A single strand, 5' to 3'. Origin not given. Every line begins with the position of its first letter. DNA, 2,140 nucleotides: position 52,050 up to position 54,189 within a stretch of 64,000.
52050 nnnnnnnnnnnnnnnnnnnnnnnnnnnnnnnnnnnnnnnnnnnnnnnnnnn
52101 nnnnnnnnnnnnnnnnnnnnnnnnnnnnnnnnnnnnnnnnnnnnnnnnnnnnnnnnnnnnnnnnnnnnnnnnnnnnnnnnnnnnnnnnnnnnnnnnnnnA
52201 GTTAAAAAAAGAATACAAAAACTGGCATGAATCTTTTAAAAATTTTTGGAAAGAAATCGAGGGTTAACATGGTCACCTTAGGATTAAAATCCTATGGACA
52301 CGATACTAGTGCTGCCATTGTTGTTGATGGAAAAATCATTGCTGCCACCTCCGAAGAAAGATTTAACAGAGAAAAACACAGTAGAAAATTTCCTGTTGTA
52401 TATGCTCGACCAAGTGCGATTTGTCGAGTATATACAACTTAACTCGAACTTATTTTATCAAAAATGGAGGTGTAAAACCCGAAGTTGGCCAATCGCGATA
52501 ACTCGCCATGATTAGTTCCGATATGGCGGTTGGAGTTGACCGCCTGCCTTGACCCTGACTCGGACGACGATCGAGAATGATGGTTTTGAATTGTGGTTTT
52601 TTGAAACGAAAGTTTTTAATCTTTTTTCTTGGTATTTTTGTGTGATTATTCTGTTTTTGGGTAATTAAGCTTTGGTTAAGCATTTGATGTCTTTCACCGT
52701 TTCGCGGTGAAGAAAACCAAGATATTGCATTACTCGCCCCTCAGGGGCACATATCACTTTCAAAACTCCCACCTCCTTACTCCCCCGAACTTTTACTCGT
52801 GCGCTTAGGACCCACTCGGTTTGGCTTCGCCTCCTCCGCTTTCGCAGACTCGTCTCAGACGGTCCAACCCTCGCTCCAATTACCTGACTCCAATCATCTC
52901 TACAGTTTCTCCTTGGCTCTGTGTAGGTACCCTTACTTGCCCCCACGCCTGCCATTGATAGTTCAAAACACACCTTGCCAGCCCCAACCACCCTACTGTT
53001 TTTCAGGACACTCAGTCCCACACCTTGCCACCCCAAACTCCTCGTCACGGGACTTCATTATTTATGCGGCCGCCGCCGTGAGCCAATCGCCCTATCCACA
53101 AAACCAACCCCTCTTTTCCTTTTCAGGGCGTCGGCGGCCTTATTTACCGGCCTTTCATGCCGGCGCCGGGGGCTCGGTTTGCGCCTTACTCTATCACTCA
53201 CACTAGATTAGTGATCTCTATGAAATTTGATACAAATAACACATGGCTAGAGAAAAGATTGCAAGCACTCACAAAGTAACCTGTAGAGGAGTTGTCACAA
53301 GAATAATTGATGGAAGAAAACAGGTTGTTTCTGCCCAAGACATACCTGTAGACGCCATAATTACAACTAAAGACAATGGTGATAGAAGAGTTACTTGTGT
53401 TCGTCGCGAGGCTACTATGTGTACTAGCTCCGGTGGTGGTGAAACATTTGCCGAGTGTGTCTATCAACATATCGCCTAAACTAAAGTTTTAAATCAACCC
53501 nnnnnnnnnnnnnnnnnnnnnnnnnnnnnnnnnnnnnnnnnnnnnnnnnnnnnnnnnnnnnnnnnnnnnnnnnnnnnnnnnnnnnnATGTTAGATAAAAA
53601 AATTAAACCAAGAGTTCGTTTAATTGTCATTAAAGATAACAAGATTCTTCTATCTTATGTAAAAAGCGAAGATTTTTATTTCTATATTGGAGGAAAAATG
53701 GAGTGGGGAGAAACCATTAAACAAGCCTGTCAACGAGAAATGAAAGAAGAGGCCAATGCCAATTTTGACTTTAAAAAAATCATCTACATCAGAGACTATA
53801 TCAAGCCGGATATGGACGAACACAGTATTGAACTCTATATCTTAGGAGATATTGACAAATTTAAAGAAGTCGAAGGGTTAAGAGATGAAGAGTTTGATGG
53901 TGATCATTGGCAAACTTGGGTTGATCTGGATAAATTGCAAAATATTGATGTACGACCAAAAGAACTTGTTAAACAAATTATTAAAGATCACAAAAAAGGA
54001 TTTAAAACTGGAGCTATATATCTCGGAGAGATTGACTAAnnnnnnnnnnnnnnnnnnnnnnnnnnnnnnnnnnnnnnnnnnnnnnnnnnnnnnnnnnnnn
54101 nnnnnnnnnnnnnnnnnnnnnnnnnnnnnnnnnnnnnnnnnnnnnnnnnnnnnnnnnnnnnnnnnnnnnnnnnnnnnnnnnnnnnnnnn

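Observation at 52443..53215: About 780-bp GC-rich non-coding tract that truncates a carbamoyltransferase gene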

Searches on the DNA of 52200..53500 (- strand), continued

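Call 66: search_dna_similar(query=L113:2355-3580:-, collection=plasmids, mode=distant, max_evalue=0.01)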
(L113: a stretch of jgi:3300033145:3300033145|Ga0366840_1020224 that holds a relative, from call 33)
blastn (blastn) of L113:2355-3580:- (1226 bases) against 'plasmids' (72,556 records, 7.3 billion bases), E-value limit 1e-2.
No match.

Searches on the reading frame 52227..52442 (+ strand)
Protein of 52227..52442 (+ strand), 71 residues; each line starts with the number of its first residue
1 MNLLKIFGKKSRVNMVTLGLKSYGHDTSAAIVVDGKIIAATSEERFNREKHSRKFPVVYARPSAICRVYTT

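Call 14: search_protein_families(library=pfam, proteins=[window:52227-52442:+], max_evalue=0.01)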
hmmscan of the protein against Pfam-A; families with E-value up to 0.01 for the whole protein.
window:52227-52442:+ (71 aa): 1 family
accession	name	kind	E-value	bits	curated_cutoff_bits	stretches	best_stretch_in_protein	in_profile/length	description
PF02543.21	Carbam_trans_N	-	1e-06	28.9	24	1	18-57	3-42/346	Carbamoyltransferase N-terminus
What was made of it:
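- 52269..52395 (+): N-terminal fragment (about 42 codons) of a NodU/CmcH-type carbamoyltransferase gene. The frame runs on through unrelated sequence to a stop at 52440-52442. Pfam PF02543 Carbam_trans_N, E 1e-6, profile positions 3-42 of 346 (call 14).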

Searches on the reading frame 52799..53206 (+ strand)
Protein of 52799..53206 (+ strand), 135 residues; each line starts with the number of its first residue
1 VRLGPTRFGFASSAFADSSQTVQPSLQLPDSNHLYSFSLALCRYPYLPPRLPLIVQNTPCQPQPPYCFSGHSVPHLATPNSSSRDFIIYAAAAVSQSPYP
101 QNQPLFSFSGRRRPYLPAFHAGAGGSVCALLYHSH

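Call 21: find_encoding_contigs(protein=P0002, flank=3000, max_places=10)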
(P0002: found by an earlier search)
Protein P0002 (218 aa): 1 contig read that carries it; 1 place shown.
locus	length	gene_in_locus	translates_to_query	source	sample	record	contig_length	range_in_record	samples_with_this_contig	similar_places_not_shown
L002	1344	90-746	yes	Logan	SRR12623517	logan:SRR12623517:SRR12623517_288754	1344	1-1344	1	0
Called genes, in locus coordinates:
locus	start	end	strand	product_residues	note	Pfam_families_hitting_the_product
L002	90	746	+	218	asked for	PF01966:HD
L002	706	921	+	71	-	PF02543:Carbam_trans_N (weak)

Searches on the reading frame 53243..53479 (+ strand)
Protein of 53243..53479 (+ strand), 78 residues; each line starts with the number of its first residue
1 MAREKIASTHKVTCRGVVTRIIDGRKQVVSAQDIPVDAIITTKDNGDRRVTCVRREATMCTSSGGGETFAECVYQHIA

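Call 14: search_protein_families(library=pfam, proteins=[window:53243-53479:+], max_evalue=0.01)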
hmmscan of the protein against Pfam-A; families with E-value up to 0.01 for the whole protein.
window:53243-53479:+ (78 aa): 0 families

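Call 15: find_encoding_contigs(protein=window:53243-53479:+, flank=10000, max_places=10)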
Protein window:53243-53479:+ (78 aa): 1 contig read that carries it; 1 place shown.
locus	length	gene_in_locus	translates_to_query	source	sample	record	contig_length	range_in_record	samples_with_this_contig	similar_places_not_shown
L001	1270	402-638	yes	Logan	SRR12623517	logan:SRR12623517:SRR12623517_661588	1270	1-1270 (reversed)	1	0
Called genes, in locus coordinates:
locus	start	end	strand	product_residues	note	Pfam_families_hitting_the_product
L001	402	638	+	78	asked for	-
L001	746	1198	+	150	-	PF00293:NUDIX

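Call 32: find_homologous_proteins(query=window:53243-53479:+, max_evalue=0.01)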
Query window:53243-53479:+ (78 aa): 2 proteins with E <= 0.01 among 2 candidates.
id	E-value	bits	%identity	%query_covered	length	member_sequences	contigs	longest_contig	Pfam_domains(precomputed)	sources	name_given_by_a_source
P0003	5.2e-44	164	100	100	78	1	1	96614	-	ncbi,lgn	-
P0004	9.2e-34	132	78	99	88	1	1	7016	-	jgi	-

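Call 33: find_encoding_contigs(protein=P0004, flank=10000, max_places=10)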
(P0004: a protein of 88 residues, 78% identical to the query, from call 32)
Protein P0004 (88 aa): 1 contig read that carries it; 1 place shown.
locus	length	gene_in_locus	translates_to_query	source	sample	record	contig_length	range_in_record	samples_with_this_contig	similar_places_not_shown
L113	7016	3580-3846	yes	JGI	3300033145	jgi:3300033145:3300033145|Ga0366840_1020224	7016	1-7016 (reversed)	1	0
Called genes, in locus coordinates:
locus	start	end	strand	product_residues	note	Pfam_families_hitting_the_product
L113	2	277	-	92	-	?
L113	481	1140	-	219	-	-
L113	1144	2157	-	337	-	PF00154:RecA_N, PF06745:ATPase (weak), PF08423:Rad51, PF27531:MT3502_N, PF01637:ATPase_2 (weak), PF00004:AAA (faint), PF21096:RecA_C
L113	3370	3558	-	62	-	-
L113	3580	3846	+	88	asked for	-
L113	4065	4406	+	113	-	PF00293:NUDIX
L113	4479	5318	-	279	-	PF13384:HTH_23 (faint), PF13936:HTH_38, PF00665:rve (weak)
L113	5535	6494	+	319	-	PF01820:Dala_Dala_lig_N, PF14397:ATPgrasp_ST (faint), PF02655:ATP-grasp_3, PF02786:CPSase_L_D2, PF02222:ATP-grasp, PF07478:Dala_Dala_lig_C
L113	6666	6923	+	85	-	-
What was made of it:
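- On IS30 family (flanking elements): The L113 279-aa protein hits PF13936 and PF00665 (call 33).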

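Call 54: search_protein_families(library=phrogs, proteins=[window:53243-53479:+, P0004], max_evalue=0.01)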
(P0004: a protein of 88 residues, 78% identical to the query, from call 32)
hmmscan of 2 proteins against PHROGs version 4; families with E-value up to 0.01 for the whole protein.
window:53243-53479:+ (78 aa): 0 families

P0004 (88 aa): 0 families

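Call 55: search_protein_families(library=ncbifam, proteins=[window:53243-53479:+, P0004], max_evalue=0.01)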
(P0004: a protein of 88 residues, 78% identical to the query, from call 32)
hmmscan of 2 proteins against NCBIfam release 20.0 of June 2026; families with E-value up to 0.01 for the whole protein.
window:53243-53479:+ (78 aa): 0 families

P0004 (88 aa): 0 families

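Call 77: search_protein_families(library=padloc, proteins=[window:53243-53479:+, P0004], max_evalue=0.01)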
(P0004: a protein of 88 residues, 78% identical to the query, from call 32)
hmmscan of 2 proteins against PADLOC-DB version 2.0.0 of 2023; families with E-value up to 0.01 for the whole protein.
window:53243-53479:+ (78 aa): 0 families

P0004 (88 aa): 0 families

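Call 78: predict_structure(alignment_id=A3)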
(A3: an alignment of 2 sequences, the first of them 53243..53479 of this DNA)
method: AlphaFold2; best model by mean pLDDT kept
length: 78 residues; sequences in the alignment: 2
mean_pLDDT: 52.8   pTM: 0.33
mean pLDDT of the five models: 52.8, 51.8, 51.0, 44.4, 42.4
residues with pLDDT >= 90: 0; 70-90: 4; 50-70: 45; < 50: 29
segments of 3 or more residues with pLDDT < 50: 1-5, 55-78
pLDDT, mean of each block of 10 residues (from residue 1): 49 59 70 62 60 48 36 35
secondary structure, 60 per line:
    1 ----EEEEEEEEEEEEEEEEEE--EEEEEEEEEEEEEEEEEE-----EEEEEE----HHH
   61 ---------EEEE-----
elements in order: E5-22 E25-42 E48-53 E70-73
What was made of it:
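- Tried and rejected: The AlphaFold model has pLDDT 52.8 and is unusable (call 78), so no fold search was run.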

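Call 79: search_protein_representatives(alignment_id=A3)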
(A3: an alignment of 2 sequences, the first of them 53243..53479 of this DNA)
Query: 2 sequences, 88 profile positions. Proteins with E-value up to 0.001 (for the whole library): 3; up to 1e-10: 2; up to 1e-30: 1. The best 3 are listed.
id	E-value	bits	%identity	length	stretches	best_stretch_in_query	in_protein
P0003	2.0e-46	172.1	-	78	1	11-88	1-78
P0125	2.5e-13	65.9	-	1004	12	41-73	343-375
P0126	7.7e-05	38.7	-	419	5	19-34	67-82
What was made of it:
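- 53243..53479 (+): ORF78, an orphan small ORF co-inherited with the tract. No real distant relative (call 79).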

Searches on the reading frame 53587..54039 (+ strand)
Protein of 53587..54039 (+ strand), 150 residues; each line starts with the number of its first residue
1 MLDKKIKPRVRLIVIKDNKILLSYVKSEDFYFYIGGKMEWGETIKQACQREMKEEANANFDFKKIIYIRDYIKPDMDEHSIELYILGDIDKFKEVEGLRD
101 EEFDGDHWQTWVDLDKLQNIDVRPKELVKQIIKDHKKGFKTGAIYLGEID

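Call 14: search_protein_families(library=pfam, proteins=[window:53587-54039:+], max_evalue=0.01)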
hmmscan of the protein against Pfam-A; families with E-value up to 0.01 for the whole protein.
window:53587-54039:+ (150 aa): 1 family
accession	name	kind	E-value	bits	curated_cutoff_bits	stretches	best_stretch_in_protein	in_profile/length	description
PF00293.34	NUDIX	-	1.3e-10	41.9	21.1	1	10-125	6-128/134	NUDIX domain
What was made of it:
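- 53587..54039 (+): NUDIX hydrolase gene, the third member of the conserved block. Pfam PF00293, E 1.3e-10 (call 14).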

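Call 18: find_encoding_contigs(protein=window:53587-54039:+, flank=10000, max_places=10)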
Protein window:53587-54039:+ (150 aa): 1 contig read that carries it; 1 place shown.
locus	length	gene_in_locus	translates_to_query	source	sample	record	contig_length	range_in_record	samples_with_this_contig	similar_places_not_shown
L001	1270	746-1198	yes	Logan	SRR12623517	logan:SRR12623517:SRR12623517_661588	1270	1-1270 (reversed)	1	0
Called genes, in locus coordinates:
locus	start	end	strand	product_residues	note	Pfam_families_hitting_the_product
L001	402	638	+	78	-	-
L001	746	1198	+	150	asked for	PF00293:NUDIX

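Call 54: search_protein_families(library=phrogs, proteins=[window:53587-54039:+], max_evalue=0.01)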
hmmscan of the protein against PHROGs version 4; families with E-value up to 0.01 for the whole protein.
window:53587-54039:+ (150 aa): 5 families
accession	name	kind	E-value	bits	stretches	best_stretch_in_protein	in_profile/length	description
phrog_1198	-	other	2.1e-12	48.3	1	3-135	32-166/253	MutT/NUDIX hydrolase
phrog_10313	-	other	5.1e-05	24.1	1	14-72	18-81/159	nudix hydrolase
phrog_15528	-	head and packaging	0.00039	19.9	1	9-131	523-637/794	portal protein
phrog_25541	-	unknown function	0.0021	18.6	1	7-79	74-149/210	-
phrog_19657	-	other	0.0038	18.2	1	27-70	57-100/176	nudix hydrolase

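Call 55: search_protein_families(library=ncbifam, proteins=[window:53587-54039:+], max_evalue=0.01)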
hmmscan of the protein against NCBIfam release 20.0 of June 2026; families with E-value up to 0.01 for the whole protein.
window:53587-54039:+ (150 aa): 12 families
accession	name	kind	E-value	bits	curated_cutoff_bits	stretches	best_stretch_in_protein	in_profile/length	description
TIGR02705.1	nudix_YtkD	equivalog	2e-06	27.4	154.4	1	12-74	29-88/156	RNA deprotection pyrophosphohydrolase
NF001299.0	PRK00241.1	equivalog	7.9e-05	22.2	158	1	5-58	133-188/263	NAD(+) diphosphatase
NF007834.0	PRK10546.1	equivalog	0.00011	22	156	1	10-59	7-60/135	pyrimidine (deoxy)nucleoside triphosphate diphosphatase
TIGR00586.1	mutt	equivalog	0.00013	22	97.9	1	33-61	36-64/129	8-oxo-dGTP diphosphatase MutT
NF006530.0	PRK08999.1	equivalog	0.00014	21.1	245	1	14-65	14-69/315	Nudix family hydrolase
NF008044.0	PRK10776.1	equivalog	0.00036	20.4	148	1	29-75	31-77/130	8-oxo-dGTP diphosphatase MutT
NF001935.0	PRK00714.1-2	equivalog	0.00069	19.1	259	0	6-81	7-84/183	RNA pyrophosphohydrolase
NF006961.0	PRK09438.1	equivalog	0.001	18.5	103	1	12-60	12-63/151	dihydroneopterin triphosphate diphosphatase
NF003785.0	PRK05379.1-1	equivalog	0.002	17.4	418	1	11-65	207-264/347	bifunctional nicotinamide-nucleotide adenylyltransferase/Nudix hydroxylase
NF001937.0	PRK00714.1-4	equivalog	0.0061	16.2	139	0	7-60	8-62/161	RNA pyrophosphohydrolase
NF008736.0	PRK11762.1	equivalog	0.007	15.9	169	1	34-83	79-127/186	ADP compounds hydrolase NudE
NF012016.0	PRK15472.1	equivalog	0.0073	16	95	0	34-122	36-127/141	nucleoside triphosphatase NudI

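Call 77: search_protein_families(library=padloc, proteins=[window:53587-54039:+], max_evalue=0.01)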
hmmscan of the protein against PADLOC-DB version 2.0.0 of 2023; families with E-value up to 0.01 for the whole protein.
window:53587-54039:+ (150 aa): 1 family
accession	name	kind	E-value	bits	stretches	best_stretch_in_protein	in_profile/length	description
PDLC04899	PDC-S07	-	3.1e-08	31.3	1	13-124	13-119/135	-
